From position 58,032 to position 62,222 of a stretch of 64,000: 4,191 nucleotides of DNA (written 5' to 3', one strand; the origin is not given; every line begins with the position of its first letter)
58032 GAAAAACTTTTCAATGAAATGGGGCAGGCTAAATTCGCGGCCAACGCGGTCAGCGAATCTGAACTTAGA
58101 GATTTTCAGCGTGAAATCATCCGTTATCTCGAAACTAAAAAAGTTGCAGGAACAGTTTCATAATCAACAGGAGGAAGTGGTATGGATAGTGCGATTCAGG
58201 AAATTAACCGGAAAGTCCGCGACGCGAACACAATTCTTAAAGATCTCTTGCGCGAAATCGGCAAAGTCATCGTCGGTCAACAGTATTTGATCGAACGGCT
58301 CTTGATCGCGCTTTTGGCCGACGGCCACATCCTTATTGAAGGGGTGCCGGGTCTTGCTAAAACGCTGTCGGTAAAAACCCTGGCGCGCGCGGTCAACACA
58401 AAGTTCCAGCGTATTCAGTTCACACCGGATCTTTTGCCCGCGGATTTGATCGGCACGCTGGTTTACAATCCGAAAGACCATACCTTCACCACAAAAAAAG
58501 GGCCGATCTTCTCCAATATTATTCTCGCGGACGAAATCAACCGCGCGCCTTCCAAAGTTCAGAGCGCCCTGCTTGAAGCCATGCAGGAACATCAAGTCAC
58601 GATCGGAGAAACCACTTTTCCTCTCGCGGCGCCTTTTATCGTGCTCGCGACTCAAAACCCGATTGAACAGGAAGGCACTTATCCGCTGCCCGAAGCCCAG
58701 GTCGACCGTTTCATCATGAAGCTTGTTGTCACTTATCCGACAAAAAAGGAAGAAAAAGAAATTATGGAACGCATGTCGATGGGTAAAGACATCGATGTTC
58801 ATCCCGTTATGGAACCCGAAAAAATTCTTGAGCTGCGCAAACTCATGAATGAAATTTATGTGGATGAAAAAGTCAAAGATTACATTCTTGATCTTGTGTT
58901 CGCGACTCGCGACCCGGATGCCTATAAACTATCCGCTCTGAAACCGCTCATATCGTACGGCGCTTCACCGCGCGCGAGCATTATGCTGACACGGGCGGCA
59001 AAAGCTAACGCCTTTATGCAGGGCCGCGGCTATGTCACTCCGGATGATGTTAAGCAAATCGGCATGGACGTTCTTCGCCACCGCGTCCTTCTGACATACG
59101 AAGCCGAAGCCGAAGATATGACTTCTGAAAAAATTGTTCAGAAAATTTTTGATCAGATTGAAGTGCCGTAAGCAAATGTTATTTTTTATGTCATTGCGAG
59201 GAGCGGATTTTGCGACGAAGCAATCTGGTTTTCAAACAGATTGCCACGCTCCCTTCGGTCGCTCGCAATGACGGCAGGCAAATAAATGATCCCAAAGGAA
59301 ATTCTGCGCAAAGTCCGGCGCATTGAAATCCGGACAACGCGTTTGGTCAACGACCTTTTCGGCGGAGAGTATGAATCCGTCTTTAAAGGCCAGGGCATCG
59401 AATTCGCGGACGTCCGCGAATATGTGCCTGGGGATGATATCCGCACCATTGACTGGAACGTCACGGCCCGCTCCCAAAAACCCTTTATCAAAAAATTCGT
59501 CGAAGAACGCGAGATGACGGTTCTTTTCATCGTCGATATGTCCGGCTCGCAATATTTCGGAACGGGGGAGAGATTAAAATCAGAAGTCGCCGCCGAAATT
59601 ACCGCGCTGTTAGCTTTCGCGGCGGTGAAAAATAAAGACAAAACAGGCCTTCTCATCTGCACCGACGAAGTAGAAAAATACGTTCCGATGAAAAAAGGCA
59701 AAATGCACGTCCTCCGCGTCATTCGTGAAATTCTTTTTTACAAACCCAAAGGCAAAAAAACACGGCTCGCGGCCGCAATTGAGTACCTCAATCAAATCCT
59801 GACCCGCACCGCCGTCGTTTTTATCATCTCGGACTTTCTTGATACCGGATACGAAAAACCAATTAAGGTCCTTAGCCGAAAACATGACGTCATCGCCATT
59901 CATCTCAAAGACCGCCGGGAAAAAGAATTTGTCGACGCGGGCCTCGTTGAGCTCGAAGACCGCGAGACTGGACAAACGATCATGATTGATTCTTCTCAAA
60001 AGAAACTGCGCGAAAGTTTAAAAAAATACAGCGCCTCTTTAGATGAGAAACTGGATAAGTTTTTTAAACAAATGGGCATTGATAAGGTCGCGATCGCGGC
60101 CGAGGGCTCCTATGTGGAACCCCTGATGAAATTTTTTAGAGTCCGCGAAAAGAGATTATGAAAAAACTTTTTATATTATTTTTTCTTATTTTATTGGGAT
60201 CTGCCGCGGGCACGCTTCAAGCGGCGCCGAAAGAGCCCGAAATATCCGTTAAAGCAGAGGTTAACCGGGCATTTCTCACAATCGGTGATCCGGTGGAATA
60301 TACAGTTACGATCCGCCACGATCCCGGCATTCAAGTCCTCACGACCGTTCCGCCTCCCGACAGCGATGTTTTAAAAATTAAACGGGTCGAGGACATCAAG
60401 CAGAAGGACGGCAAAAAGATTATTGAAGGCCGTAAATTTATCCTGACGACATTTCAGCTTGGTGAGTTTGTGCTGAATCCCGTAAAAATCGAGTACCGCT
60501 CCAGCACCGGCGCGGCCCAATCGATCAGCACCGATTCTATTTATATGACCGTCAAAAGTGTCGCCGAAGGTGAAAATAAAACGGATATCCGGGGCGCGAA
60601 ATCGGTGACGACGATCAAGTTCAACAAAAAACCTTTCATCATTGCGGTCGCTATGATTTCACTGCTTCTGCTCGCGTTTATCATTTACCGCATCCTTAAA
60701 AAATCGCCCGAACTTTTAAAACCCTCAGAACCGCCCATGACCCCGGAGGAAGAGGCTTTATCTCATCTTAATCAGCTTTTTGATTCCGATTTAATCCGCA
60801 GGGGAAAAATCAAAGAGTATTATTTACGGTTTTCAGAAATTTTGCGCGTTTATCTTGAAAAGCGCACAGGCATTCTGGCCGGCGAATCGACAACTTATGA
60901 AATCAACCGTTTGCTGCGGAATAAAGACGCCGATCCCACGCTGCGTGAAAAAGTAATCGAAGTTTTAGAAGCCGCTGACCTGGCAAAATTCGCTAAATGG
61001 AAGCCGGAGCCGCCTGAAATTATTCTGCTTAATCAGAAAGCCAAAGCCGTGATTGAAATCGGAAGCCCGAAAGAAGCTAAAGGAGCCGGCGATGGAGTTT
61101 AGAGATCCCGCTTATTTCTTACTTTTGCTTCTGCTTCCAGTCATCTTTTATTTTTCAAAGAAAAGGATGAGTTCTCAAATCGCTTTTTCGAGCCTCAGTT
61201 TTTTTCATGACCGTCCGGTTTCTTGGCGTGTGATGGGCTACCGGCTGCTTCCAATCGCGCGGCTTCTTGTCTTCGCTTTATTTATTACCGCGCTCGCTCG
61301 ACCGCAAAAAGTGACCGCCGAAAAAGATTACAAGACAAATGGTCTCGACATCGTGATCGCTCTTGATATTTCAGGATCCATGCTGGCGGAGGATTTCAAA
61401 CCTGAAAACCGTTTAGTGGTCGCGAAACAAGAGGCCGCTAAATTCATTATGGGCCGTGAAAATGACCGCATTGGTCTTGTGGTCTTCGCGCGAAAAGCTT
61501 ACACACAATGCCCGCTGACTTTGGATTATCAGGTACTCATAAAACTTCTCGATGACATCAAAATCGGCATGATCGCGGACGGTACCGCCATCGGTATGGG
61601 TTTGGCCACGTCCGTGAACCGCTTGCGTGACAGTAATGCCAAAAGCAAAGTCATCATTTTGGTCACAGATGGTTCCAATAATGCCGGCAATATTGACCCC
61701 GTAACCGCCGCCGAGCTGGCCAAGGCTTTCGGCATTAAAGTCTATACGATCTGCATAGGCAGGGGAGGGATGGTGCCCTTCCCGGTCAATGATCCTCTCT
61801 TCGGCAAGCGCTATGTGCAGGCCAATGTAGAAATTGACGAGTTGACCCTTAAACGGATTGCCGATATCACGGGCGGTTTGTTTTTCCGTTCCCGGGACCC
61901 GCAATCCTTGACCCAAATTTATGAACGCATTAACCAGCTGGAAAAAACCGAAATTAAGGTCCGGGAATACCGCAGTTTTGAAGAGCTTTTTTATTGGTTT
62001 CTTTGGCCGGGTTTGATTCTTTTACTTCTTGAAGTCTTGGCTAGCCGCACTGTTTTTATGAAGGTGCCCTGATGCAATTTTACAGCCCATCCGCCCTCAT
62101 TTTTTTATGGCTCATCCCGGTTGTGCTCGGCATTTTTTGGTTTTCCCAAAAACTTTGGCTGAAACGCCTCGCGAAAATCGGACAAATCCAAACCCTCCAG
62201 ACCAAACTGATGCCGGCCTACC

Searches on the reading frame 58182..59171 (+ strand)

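Call 33: search_protein_families(library=pfam, proteins=[window:58182-59171:+])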
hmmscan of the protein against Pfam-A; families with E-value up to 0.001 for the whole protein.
window:58182-59171:+ (329 aa): 8 families
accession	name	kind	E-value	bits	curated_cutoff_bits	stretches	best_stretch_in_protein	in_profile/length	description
PF07726.17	AAA_3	-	4.1e-65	218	27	1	49-179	1-131/131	ATPase family associated with various cellular activities (AAA)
PF17863.7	AAA_lid_2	-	1e-23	83.3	22.7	1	254-322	6-74/74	AAA lid domain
PF07728.20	AAA_5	-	2.2e-15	57.3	22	1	49-177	1-139/139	AAA domain (dynein-related subfamily)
PF20030.5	bpMoxR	-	2.8e-15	56.4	27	1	19-218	3-200/205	MoxR domain in the MoxR-vWA-beta-propeller ternary systems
PF00493.29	MCM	-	2.7e-06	27.1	23.3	1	44-162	54-175/224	MCM P-loop domain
PF00004.35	AAA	-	8.9e-05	23.4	21.2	1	50-160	1-110/131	ATPase family associated with various cellular activities (AAA)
PF05496.18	RuvB_N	-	0.00025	21.3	27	0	48-141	34-115/159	Holliday junction DNA helicase RuvB P-loop domain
PF00158.32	Sigma54_activat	-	0.00031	20.9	20.2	1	43-163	18-147/168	Sigma-54 interaction domain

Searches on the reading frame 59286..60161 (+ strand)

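Call 33: search_protein_families(library=pfam, proteins=[window:59286-60161:+])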
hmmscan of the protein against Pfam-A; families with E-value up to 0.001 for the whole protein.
window:59286-60161:+ (291 aa): 3 families
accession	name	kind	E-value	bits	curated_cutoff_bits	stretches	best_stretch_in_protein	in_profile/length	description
PF01882.25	DUF58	-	2.3e-77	259.5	23.4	1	42-248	1-209/216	Protein of unknown function DUF58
PF13519.12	VWA_2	-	8e-15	55.8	27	1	79-184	1-106/107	von Willebrand factor type A domain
PF05762.20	VWA_CoxE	-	0.00048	20.1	26.4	0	112-192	82-167/222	VWA domain containing CoxE-like protein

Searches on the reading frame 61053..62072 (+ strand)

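Call 34: search_protein_families(library=ncbifam, proteins=[window:61053-62072:+])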
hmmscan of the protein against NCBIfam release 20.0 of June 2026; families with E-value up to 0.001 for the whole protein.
window:61053-62072:+ (339 aa): 6 families
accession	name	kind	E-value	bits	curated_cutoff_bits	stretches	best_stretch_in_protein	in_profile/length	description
NF047508.1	VWA_BatA_Lepto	exception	3.4e-65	220.1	380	1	16-330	2-306/315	VWA domain-containing protein BatA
NF047506.1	VWA_BatB_Lepto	exception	7.7e-23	81.1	350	1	70-327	58-324/324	VWA domain-containing protein BatB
NF010238.0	PRK13685.1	subfamily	6.3e-20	71.5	432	1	15-295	13-296/335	hypothetical protein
TIGR03436.1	acidobact_VWFA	subfamily_domain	6.8e-08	32.4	81.25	1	96-295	65-280/324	VWA domain-containing protein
TIGR02442.1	Cob-chelat-sub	hypoth_equivalog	1.2e-05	24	779.45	1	92-217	467-591/641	putative cobaltochelatase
TIGR02226.1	two_anch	domain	0.00026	21.2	23.05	1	14-85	1-77/82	N-terminal double-transmembrane domain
